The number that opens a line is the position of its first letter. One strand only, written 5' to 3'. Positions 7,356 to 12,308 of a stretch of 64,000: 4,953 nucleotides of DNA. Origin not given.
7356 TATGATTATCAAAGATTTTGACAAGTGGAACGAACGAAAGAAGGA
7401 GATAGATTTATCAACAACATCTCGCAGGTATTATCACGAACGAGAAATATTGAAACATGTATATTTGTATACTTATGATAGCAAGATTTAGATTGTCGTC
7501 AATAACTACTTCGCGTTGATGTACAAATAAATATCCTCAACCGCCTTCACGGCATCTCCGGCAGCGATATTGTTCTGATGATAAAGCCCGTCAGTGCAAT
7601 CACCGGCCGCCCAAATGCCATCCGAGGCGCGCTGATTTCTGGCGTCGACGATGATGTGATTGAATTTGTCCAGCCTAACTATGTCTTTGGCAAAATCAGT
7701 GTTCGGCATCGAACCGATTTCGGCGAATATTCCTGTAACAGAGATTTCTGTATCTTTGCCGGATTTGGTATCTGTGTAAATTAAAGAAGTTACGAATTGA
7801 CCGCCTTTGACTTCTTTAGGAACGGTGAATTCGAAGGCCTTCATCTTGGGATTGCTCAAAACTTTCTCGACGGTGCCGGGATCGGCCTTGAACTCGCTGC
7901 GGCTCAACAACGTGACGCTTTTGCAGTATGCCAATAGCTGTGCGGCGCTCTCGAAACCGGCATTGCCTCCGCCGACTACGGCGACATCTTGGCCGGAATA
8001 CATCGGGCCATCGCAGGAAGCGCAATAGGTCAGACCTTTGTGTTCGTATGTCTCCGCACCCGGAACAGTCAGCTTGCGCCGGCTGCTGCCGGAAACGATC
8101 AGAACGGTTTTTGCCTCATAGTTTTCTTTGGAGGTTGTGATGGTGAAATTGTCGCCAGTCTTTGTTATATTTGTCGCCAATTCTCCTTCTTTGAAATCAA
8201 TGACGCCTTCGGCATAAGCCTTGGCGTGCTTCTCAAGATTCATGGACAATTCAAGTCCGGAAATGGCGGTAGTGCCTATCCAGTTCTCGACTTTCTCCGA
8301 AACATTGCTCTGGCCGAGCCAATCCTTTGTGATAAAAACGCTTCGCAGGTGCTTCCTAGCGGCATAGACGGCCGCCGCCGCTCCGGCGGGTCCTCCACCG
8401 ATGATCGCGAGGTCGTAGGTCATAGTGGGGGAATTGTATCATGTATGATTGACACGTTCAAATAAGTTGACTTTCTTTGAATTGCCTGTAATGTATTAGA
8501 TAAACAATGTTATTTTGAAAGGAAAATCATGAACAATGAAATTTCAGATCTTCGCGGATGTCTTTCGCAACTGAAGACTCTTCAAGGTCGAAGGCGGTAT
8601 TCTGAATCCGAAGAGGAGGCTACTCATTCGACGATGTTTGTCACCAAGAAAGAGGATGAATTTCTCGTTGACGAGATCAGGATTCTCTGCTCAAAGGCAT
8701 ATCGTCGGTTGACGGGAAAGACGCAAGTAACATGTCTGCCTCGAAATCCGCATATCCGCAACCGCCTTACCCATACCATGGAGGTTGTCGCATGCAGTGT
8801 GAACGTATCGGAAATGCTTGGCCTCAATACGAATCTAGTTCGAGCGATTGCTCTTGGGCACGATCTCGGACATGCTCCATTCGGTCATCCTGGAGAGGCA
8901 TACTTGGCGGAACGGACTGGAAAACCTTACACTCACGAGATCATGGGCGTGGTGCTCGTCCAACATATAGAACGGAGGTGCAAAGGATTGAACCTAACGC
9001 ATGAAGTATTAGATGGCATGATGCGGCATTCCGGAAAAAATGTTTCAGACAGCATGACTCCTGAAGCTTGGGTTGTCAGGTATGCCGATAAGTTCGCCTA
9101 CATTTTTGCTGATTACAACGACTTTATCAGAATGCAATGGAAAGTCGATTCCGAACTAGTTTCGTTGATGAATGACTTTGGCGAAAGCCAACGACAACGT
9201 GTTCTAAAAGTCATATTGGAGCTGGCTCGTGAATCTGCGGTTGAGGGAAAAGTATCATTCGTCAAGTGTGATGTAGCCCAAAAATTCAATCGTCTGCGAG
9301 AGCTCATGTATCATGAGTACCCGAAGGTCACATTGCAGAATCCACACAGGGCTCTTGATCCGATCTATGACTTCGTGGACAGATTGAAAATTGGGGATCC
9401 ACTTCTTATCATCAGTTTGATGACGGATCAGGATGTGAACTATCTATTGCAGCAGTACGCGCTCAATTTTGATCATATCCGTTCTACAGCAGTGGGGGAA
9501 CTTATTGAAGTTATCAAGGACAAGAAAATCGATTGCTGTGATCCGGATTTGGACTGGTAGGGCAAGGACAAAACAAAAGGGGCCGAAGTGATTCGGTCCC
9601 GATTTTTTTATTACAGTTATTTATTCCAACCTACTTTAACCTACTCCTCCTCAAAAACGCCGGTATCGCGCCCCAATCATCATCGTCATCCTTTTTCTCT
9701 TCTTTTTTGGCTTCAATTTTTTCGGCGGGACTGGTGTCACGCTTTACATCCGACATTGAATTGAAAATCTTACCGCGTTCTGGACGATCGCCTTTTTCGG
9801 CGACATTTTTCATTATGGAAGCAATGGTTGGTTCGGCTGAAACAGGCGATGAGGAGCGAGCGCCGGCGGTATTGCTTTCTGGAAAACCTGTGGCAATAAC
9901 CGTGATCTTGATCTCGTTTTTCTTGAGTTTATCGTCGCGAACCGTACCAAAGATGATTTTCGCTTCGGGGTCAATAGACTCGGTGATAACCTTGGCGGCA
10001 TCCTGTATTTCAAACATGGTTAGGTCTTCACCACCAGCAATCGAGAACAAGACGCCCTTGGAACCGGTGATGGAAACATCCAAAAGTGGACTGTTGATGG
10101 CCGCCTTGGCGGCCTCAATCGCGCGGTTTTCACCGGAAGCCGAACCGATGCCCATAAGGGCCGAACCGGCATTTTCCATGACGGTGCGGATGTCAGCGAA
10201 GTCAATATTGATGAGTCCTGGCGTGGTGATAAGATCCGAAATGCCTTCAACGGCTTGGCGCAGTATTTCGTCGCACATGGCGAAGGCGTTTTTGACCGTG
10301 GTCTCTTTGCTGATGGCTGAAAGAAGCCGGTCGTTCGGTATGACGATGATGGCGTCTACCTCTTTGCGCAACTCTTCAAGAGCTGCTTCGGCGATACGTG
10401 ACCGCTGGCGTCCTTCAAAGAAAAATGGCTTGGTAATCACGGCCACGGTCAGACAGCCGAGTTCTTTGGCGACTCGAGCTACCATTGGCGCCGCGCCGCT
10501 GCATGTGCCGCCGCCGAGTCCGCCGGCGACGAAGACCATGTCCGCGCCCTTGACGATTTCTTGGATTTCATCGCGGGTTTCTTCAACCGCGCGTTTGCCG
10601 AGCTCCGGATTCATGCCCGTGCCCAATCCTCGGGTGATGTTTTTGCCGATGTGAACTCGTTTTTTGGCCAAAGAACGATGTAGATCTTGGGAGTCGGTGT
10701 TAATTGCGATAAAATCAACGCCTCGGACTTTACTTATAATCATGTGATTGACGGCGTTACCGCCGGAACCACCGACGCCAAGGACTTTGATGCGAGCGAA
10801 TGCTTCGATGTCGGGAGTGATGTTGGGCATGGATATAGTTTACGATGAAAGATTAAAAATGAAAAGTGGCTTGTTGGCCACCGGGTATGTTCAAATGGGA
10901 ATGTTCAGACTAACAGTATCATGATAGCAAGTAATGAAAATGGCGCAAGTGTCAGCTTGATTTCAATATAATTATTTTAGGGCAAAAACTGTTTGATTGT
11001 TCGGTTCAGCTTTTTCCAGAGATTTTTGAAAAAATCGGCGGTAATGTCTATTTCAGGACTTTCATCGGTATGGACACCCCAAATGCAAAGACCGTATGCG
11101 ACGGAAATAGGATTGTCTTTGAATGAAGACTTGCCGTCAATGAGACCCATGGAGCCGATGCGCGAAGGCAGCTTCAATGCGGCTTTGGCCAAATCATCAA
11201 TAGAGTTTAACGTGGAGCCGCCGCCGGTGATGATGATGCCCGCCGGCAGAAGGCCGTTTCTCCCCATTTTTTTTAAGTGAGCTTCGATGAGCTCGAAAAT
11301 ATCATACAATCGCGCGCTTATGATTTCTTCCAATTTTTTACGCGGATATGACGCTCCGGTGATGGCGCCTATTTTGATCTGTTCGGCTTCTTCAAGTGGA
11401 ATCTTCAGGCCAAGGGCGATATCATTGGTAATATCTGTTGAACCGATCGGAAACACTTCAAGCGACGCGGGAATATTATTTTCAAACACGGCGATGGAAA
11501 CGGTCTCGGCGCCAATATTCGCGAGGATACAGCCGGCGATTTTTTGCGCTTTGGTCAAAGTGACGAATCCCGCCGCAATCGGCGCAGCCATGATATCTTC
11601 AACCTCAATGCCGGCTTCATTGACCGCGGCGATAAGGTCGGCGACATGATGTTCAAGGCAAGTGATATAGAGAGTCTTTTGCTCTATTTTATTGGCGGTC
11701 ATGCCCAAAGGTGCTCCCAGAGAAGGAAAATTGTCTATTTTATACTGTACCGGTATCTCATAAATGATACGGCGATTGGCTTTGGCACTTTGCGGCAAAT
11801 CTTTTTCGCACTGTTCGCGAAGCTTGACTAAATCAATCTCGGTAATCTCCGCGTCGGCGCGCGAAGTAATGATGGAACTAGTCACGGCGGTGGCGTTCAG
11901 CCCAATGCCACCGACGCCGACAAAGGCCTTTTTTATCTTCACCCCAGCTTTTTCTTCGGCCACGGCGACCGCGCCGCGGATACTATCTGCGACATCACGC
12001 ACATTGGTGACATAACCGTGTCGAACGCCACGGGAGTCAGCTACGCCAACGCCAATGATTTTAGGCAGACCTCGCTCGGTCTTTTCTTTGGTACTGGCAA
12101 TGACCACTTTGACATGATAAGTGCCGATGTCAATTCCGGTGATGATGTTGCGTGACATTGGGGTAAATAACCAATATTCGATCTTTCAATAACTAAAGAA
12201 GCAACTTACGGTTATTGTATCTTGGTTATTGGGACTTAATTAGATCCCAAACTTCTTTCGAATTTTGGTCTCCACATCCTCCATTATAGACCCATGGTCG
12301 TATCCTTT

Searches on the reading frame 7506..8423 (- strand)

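Call 42: search_protein_families(library=pfam, proteins=[window:7506-8423:-], max_evalue=0.00001)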
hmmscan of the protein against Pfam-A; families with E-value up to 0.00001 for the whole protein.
window:7506-8423:- (305 aa): 7 families
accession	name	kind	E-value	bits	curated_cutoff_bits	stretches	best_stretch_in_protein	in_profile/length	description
PF07992.20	Pyr_redox_2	-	7.6e-37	127.7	26.1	1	3-285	1-285/291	Pyridine nucleotide-disulphide oxidoreductase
PF13738.12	Pyr_redox_3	-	6.9e-22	78.5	30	1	7-264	2-294/305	Pyridine nucleotide-disulphide oxidoreductase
PF12831.13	FAD_oxidored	-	6.5e-09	36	27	0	4-50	1-48/416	FAD dependent oxidoreductase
PF01266.30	DAO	-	2.8e-07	30.8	27.9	0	4-37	1-35/353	FAD dependent oxidoreductase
PF01134.28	GIDA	-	3.2e-07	30.2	22.1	0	4-33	1-30/391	Glucose inhibited division protein A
PF03486.20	HI0933_like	-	5.9e-07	29.6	50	0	4-31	2-29/244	HI0933-like protein Rossmann domain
PF00890.30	FAD_binding_2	-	3.1e-06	27.1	20.4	0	4-34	1-31/414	FAD binding domain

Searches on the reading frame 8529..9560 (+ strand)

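Call 42: search_protein_families(library=pfam, proteins=[window:8529-9560:+], max_evalue=0.00001)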
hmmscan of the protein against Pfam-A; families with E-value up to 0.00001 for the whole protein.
window:8529-9560:+ (343 aa): 1 family
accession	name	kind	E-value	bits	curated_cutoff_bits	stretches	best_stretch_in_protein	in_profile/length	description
PF01966.28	HD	-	9e-14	52.2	22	1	79-190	1-114/116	HD domain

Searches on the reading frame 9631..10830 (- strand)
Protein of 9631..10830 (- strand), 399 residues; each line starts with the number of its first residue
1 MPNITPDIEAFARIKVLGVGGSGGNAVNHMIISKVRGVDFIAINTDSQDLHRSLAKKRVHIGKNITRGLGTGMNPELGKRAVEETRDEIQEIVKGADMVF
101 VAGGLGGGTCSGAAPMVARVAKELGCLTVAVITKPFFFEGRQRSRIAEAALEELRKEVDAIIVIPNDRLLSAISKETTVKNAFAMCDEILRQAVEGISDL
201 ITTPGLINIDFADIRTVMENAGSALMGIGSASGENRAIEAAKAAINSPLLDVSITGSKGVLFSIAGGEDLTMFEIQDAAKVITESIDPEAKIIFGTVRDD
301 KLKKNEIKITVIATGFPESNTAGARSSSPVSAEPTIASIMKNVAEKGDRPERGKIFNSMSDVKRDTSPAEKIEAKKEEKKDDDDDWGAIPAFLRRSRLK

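Call 42: search_protein_families(library=pfam, proteins=[window:9631-10830:-], max_evalue=0.00001)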
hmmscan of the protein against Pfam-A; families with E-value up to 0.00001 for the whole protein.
window:9631-10830:- (399 aa): 2 families
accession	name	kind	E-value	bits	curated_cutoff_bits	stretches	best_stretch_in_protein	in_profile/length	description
PF00091.31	Tubulin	-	4e-45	154.9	33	1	13-172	1-188/190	Tubulin/FtsZ family, GTPase domain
PF12327.13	FtsZ_C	-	6e-34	116.7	27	1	222-316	1-94/95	FtsZ family, C-terminal domain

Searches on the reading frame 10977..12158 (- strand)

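Call 42: search_protein_families(library=pfam, proteins=[window:10977-12158:-], max_evalue=0.00001)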
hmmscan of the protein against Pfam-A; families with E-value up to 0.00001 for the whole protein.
window:10977-12158:- (393 aa): 3 families
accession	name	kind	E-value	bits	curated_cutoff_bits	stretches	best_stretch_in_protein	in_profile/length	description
PF14450.12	FtsA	-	1.1e-21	77.9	31.8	1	212-343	2-114/127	Cell division protein FtsA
PF02491.25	SHS2_FTSA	-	1.9e-08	35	25.4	1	92-166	7-79/79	SHS2 domain inserted in FTSA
PF11104.14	PilM_2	-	5.4e-08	32.6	27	1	8-334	1-304/340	Type IV pilus assembly protein PilM;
